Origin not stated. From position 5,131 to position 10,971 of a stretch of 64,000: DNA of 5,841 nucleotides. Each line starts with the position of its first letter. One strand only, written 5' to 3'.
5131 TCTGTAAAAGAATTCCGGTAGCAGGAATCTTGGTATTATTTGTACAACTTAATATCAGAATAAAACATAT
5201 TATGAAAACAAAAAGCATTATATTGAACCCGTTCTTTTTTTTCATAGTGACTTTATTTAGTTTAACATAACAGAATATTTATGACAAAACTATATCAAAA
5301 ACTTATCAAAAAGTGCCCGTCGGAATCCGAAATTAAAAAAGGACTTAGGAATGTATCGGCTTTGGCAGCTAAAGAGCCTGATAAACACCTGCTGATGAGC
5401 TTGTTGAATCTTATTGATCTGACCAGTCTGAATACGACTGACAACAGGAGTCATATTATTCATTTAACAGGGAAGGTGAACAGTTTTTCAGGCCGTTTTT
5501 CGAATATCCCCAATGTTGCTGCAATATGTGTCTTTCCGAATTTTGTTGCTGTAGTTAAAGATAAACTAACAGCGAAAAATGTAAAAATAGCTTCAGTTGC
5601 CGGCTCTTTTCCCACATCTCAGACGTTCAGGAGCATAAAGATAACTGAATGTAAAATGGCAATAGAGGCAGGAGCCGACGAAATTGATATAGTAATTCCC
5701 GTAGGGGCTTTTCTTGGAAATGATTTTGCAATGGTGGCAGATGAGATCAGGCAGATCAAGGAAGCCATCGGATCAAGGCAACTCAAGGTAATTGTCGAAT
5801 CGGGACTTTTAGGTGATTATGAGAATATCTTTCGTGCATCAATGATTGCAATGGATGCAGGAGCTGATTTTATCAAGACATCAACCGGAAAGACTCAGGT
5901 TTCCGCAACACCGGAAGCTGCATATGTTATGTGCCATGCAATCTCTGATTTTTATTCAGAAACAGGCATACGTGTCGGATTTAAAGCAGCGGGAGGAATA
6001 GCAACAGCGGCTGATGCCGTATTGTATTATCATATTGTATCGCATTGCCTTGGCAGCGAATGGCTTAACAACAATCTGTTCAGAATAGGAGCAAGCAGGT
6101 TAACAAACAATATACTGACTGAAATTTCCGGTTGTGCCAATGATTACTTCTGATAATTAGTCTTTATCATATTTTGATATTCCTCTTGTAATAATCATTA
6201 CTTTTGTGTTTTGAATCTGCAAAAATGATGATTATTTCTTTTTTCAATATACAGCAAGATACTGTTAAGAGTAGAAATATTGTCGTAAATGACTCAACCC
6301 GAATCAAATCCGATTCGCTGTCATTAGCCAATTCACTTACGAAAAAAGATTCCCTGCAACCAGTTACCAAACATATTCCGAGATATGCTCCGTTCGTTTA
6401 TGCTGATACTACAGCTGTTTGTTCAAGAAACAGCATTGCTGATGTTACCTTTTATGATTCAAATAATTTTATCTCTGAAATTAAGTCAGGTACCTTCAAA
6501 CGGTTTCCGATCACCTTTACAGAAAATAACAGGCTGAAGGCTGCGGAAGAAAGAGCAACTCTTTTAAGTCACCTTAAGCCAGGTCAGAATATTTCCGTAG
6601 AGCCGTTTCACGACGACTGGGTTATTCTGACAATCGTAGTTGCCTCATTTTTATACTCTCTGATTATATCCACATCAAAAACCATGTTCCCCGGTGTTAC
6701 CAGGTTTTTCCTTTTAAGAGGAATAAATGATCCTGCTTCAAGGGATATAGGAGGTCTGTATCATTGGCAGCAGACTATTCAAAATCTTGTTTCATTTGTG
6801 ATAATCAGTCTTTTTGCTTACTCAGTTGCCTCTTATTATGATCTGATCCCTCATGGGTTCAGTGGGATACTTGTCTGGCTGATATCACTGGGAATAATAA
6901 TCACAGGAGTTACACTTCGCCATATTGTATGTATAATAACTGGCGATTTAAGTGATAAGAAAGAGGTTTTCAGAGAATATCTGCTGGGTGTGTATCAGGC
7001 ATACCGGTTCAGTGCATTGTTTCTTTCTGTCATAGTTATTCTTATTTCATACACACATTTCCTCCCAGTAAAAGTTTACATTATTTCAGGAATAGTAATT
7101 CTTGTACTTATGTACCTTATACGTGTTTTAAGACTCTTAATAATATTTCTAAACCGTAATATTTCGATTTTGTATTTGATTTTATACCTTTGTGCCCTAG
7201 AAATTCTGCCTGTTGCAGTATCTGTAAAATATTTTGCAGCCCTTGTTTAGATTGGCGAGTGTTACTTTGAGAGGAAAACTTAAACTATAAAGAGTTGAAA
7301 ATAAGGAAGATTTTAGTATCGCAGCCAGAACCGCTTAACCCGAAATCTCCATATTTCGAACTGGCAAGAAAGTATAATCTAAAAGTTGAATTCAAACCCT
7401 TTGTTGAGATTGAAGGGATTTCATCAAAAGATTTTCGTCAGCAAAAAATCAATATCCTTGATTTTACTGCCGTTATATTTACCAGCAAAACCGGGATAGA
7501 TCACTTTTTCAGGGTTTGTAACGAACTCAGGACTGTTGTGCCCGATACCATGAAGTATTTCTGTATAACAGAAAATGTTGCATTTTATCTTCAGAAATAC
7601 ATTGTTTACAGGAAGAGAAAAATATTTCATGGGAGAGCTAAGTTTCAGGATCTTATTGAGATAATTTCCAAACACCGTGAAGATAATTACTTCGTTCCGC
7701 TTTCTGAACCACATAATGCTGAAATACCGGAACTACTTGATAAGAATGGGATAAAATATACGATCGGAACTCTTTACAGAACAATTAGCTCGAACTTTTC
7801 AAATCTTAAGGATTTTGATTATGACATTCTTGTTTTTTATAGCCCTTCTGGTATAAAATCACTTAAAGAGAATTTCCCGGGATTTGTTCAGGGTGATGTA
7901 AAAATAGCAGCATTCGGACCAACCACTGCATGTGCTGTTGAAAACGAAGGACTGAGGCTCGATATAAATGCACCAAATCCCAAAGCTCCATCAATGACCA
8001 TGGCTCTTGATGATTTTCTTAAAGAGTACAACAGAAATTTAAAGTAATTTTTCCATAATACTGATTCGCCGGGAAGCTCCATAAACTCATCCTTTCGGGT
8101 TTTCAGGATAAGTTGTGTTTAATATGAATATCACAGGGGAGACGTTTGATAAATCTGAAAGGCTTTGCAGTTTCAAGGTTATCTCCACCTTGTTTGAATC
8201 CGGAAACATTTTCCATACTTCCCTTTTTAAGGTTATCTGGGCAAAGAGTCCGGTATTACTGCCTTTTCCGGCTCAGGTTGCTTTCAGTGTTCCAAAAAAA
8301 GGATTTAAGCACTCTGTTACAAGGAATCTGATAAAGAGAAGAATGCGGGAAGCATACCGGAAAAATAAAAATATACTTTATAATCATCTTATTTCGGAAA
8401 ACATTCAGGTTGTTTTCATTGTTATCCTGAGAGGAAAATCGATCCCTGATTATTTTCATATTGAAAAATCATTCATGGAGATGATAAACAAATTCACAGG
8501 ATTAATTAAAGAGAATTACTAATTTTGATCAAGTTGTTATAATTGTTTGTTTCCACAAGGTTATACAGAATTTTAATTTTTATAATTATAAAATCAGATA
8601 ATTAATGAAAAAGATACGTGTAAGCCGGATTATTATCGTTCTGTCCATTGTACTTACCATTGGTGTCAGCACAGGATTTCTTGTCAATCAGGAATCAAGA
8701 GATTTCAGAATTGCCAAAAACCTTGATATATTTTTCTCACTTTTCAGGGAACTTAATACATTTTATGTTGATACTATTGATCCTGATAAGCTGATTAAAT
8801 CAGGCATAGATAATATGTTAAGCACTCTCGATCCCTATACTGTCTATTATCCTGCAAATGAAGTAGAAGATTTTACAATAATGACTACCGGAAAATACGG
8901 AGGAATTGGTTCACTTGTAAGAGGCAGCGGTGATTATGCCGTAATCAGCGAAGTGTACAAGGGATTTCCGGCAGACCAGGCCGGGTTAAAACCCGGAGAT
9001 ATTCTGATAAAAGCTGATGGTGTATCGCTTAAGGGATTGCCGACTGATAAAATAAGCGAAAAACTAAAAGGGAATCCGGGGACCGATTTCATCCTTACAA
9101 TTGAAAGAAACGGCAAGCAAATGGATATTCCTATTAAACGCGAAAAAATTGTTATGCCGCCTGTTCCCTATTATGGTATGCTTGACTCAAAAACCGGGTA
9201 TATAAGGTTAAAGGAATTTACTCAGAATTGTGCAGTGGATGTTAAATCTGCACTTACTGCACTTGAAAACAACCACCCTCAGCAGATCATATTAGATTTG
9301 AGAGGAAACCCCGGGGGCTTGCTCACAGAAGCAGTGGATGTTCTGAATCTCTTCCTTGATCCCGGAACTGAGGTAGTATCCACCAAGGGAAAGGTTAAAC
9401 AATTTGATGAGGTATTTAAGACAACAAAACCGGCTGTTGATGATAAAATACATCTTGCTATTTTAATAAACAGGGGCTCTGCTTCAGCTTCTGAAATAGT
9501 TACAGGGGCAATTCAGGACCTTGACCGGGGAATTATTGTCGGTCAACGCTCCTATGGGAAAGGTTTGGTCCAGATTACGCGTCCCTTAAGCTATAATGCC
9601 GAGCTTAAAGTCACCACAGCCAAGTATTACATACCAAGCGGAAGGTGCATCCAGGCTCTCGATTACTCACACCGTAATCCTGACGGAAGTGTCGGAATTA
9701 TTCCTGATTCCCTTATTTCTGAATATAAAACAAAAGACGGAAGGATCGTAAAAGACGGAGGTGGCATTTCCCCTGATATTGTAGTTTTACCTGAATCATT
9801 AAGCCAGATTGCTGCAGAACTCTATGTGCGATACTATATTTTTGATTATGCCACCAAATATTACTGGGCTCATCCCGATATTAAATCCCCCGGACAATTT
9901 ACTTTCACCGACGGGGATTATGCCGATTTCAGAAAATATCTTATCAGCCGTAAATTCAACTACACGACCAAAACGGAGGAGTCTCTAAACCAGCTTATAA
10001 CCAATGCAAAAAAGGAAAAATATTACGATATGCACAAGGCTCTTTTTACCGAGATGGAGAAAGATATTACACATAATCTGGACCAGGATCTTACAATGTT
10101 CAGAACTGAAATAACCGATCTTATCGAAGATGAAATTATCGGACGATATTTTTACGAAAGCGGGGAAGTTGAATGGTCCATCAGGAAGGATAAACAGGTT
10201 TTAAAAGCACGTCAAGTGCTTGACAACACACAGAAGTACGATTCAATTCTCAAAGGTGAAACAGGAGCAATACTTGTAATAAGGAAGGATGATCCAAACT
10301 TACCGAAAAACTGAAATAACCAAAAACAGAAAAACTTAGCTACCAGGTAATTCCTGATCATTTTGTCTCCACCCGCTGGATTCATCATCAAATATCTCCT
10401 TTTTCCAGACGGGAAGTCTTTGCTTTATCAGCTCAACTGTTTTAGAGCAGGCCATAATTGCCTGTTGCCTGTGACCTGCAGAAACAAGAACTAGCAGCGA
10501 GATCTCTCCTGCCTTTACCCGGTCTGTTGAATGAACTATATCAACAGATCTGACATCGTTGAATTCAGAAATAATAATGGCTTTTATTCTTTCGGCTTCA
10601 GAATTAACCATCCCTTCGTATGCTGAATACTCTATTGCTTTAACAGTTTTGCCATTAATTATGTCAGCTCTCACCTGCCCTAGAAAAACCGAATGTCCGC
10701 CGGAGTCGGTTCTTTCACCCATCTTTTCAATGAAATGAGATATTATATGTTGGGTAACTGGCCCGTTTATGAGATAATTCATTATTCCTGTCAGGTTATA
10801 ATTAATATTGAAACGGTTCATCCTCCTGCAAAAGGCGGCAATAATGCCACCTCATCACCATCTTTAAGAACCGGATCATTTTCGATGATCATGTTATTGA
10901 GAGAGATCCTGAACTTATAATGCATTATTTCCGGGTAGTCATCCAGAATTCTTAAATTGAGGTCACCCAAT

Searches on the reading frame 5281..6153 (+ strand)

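Call 33: search_protein_families(library=ncbifam, max_evalue=1e-8, proteins=[window:5281-6153:+])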
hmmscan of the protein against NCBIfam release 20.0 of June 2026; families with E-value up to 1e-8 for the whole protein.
window:5281-6153:+ (290 aa): 1 family
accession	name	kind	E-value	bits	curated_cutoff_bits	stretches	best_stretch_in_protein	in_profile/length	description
TIGR00126.1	deoC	equivalog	2.8e-51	174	117.3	1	41-261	2-205/211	deoxyribose-phosphate aldolase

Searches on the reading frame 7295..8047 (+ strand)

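Call 33: search_protein_families(library=ncbifam, max_evalue=1e-8, proteins=[window:7295-8047:+])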
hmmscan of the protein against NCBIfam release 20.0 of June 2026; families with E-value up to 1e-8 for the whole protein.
window:7295-8047:+ (250 aa): 1 family
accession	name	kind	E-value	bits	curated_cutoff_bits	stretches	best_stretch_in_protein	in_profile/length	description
NF004593.0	PRK05928.4-2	equivalog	2.1e-10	40.5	275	1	54-244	50-245/247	uroporphyrinogen-III synthase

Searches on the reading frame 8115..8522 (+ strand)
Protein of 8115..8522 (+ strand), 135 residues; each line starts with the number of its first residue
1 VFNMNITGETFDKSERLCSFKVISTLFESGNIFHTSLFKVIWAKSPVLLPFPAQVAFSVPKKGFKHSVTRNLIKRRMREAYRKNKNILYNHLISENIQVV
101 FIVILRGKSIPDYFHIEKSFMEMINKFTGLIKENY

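Call 33: search_protein_families(library=ncbifam, max_evalue=1e-8, proteins=[window:8115-8522:+])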
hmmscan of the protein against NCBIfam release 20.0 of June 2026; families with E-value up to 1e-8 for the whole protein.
window:8115-8522:+ (135 aa): 5 families
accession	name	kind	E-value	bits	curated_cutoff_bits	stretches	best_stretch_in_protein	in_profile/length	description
NF002507.0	PRK01903.1-1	equivalog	1.2e-13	51.6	225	1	16-125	19-137/150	ribonuclease P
NF002511.0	PRK01903.2-2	equivalog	5.3e-12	45.8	227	1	7-90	5-92/140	ribonuclease P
NF002512.0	PRK01903.2-3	equivalog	1.8e-11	44.2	231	1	12-103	15-114/146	ribonuclease P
TIGR00188.1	rnpA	equivalog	5.1e-11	42.8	38.35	1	14-127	4-107/111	ribonuclease P protein component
NF002509.0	PRK01903.1-4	equivalog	1.1e-09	39.1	175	1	51-104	26-79/107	ribonuclease P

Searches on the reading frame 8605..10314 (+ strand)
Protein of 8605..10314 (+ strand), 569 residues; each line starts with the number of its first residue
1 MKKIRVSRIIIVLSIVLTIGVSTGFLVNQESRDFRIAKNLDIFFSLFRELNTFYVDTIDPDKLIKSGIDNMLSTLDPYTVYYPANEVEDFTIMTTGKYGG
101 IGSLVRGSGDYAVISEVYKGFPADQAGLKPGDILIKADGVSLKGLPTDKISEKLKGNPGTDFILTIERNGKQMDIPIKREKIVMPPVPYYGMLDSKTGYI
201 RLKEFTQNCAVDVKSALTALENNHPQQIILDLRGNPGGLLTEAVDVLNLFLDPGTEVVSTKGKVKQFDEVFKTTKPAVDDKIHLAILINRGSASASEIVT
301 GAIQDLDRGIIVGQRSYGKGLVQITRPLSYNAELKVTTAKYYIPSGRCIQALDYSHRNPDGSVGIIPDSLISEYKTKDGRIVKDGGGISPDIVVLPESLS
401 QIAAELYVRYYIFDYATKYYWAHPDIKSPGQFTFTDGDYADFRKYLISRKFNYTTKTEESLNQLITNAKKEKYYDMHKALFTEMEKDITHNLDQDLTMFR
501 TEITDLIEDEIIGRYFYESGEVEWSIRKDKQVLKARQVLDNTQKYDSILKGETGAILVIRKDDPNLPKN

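Call 34: search_protein_families(library=ncbifam, max_evalue=1e-8, proteins=[window:8605-10314:+])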
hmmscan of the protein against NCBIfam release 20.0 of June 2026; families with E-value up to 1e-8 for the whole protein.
window:8605-10314:+ (569 aa): 10 families
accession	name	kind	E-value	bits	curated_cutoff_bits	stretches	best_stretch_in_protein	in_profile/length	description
TIGR00225.1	prc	subfamily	9.5e-79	264.9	218.6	1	61-351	11-305/335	C-terminal processing peptidase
TIGR03900.1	prc_long_Delta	hypoth_equivalog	1.7e-69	234.8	660.95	1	67-352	108-396/973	MXAN_5808 family serine peptidase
NF045590.1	Cterm_S41_CtpC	exception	2.3e-65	221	665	1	67-350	83-368/418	carboxyl-terminal processing protease CtpC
NF052377.1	lmo1851_S41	exception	1.5e-62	211.8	725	1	11-350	18-357/468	lmo1851 family serine protease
NF045588.1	Cterm_S41_CtpA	exception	9.9e-61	205.8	625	1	67-352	78-368/401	carboxyl-terminal processing protease CtpA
NF045589.1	Cterm_S41_CtpB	exception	4.5e-59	200.2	633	1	69-350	86-370/416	carboxyl-terminal processing protease CtpB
NF051464.1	tail_spec_CT441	exception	2.5e-48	165.3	700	1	70-350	218-515/645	tail-specific protease Tsp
NF045591.1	Cterm_S41_CtpZ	exception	1.3e-47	162.5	525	1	65-352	76-366/403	carboxyl-terminal processing protease CtpZ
NF008388.1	PRK11186.1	exception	5.1e-37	127.6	825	1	71-329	218-487/663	carboxy terminal-processing peptidase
NF058627.1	S41_Gfo1087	equivalog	3.9e-11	42.5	455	1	48-325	68-372/489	GFO_1087 family putative carboxy terminal peptidase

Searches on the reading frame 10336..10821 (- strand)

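Call 34: search_protein_families(library=ncbifam, max_evalue=1e-8, proteins=[window:10336-10821:-])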
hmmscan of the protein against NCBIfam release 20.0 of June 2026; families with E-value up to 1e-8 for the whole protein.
window:10336-10821:- (161 aa): 2 families
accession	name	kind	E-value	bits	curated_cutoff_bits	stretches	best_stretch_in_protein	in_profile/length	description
NF011061.0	PRK14493.1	equivalog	8e-17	61.7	215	1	27-147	146-266/274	molybdopterin synthase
NF007959.0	PRK10678.1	equivalog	5.4e-11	42.3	175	1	33-151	21-136/150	molybdopterin synthase catalytic subunit MoaE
